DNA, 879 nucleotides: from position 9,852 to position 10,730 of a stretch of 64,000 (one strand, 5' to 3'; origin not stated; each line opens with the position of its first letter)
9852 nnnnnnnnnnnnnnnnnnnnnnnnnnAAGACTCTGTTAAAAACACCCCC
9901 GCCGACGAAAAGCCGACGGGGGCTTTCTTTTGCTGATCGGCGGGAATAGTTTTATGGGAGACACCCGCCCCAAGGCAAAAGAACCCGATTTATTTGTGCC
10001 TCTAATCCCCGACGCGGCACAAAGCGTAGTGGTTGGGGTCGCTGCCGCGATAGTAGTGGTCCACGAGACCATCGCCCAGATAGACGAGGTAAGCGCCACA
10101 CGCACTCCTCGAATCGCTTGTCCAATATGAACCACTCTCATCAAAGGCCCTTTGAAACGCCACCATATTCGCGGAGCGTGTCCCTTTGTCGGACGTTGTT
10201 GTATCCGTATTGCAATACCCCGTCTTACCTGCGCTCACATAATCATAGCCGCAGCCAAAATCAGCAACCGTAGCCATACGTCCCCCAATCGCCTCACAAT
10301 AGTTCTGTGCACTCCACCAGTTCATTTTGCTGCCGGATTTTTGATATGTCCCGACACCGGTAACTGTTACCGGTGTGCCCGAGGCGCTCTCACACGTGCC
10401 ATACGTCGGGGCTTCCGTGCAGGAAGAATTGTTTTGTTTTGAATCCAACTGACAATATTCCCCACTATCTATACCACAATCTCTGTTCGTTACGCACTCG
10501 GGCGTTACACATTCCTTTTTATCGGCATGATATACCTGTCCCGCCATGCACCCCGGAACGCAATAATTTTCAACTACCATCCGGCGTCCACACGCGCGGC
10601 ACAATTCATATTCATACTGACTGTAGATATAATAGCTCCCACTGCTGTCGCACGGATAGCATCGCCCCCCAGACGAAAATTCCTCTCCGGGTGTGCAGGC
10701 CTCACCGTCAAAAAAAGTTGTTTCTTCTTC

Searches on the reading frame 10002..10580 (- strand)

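Call 39: search_protein_families(library=pfam, proteins=[window:10002-10580:-], max_evalue=0.5)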
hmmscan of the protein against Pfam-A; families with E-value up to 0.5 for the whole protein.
window:10002-10580:- (192 aa): 2 families
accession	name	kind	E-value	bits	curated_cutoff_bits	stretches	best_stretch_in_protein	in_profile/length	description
PF05566.18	Pox_vIL-18BP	-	0.07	13.8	22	1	108-173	11-76/126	Orthopoxvirus interleukin 18 binding protein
PF21164.2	Dumpy_DPY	-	0.12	12.8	27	1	27-36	2-11/24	Dumpy, DPY module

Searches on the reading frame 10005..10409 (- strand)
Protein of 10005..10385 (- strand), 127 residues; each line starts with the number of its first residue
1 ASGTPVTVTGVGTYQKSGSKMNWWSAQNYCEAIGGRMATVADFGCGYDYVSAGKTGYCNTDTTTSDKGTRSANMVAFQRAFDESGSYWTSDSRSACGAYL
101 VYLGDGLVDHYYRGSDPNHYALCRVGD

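Call 51: search_solved_structures(query=window:10005-10385:-, max_evalue=10, show_alignments=1)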
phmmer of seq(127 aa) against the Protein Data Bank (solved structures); distinct sequences matched with E-value up to 10: 6.
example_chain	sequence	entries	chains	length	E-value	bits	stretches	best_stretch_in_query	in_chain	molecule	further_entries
7jpt_A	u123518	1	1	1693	0.19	14.7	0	12-41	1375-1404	Lymphocyte antigen 75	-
7jpu_A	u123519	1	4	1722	0.2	14.6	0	12-41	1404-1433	Lymphocyte antigen 75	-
2zc5_B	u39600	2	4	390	0.26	14.2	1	37-88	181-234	Penicillin-binding protein 1A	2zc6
2c6w_B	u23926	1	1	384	0.43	13.5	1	37-88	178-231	PENICILLIN-BINDING PROTEIN 1A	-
2c5w_B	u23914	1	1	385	0.44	13.5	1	37-88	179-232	PENICILLIN-BINDING PROTEIN 1A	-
8a59_A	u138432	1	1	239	0.88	12.5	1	6-41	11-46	Complement component C1q receptor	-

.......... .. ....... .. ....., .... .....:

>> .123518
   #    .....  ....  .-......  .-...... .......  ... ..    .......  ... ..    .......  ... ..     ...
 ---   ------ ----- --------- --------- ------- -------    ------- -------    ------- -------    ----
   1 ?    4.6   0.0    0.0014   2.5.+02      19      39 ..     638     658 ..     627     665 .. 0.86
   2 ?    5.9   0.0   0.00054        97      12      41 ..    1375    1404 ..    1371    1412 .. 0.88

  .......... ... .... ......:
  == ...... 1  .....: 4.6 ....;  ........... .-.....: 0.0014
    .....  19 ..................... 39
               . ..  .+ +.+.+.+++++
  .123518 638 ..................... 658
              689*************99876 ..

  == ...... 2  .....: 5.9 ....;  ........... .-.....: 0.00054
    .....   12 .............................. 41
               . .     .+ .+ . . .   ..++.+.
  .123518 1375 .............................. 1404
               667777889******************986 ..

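Call 56: search_solved_structures(query=A4, max_evalue=1, show_alignments=1)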
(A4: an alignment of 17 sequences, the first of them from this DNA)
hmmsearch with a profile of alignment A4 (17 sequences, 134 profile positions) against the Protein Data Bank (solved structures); distinct sequences matched with E-value up to 1: 74 (the best 60 are shown).
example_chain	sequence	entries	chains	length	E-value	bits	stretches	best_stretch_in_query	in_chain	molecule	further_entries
7jpt_A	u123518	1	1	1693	1.2e-12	51.4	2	11-58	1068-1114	Lymphocyte antigen 75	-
7jpu_A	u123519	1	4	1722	1.4e-12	51.3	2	11-58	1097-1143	Lymphocyte antigen 75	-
7qsr_A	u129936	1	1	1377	1.5e-09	41.5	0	26-60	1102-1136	Secretory phospholipase A2 receptor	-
9wyt_J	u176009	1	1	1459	1.1e-06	32.1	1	22-59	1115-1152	yolk sac IgY receptor precursor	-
1fvu_A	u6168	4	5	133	0.0004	23.9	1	26-66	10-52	BOTROCETIN ALPHA CHAIN | Botrocetin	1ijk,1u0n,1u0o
6jjj_A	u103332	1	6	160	0.00071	23.1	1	18-60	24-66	C-type lectin domain family 4 member F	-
9t9z_A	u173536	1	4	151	0.0012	22.4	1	27-102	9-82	C-type lectin mosGCTL-1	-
1oz7_B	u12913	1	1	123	0.0032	21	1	27-59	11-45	echicetin B-chain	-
6puv_A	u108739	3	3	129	0.0072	19.8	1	25-59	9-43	C-type lectin domain family 10 member A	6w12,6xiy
6py1_A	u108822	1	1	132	0.0093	19.5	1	24-59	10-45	C-type lectin domain family 10 member A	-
6xfq_B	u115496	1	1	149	0.014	18.9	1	14-57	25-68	Snaclec agglucetin subunit beta-2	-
1umr_A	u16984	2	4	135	0.017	18.7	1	26-69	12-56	CONVULXIN ALPHA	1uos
1wt9_A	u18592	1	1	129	0.024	18.1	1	25-124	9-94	agkisacutacin A chain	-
6yau_A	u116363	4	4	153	0.024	18.1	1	13-64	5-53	Asialoglycoprotein receptor 1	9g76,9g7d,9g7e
5jpv_A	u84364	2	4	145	0.025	18.1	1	13-64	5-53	Asialoglycoprotein receptor 1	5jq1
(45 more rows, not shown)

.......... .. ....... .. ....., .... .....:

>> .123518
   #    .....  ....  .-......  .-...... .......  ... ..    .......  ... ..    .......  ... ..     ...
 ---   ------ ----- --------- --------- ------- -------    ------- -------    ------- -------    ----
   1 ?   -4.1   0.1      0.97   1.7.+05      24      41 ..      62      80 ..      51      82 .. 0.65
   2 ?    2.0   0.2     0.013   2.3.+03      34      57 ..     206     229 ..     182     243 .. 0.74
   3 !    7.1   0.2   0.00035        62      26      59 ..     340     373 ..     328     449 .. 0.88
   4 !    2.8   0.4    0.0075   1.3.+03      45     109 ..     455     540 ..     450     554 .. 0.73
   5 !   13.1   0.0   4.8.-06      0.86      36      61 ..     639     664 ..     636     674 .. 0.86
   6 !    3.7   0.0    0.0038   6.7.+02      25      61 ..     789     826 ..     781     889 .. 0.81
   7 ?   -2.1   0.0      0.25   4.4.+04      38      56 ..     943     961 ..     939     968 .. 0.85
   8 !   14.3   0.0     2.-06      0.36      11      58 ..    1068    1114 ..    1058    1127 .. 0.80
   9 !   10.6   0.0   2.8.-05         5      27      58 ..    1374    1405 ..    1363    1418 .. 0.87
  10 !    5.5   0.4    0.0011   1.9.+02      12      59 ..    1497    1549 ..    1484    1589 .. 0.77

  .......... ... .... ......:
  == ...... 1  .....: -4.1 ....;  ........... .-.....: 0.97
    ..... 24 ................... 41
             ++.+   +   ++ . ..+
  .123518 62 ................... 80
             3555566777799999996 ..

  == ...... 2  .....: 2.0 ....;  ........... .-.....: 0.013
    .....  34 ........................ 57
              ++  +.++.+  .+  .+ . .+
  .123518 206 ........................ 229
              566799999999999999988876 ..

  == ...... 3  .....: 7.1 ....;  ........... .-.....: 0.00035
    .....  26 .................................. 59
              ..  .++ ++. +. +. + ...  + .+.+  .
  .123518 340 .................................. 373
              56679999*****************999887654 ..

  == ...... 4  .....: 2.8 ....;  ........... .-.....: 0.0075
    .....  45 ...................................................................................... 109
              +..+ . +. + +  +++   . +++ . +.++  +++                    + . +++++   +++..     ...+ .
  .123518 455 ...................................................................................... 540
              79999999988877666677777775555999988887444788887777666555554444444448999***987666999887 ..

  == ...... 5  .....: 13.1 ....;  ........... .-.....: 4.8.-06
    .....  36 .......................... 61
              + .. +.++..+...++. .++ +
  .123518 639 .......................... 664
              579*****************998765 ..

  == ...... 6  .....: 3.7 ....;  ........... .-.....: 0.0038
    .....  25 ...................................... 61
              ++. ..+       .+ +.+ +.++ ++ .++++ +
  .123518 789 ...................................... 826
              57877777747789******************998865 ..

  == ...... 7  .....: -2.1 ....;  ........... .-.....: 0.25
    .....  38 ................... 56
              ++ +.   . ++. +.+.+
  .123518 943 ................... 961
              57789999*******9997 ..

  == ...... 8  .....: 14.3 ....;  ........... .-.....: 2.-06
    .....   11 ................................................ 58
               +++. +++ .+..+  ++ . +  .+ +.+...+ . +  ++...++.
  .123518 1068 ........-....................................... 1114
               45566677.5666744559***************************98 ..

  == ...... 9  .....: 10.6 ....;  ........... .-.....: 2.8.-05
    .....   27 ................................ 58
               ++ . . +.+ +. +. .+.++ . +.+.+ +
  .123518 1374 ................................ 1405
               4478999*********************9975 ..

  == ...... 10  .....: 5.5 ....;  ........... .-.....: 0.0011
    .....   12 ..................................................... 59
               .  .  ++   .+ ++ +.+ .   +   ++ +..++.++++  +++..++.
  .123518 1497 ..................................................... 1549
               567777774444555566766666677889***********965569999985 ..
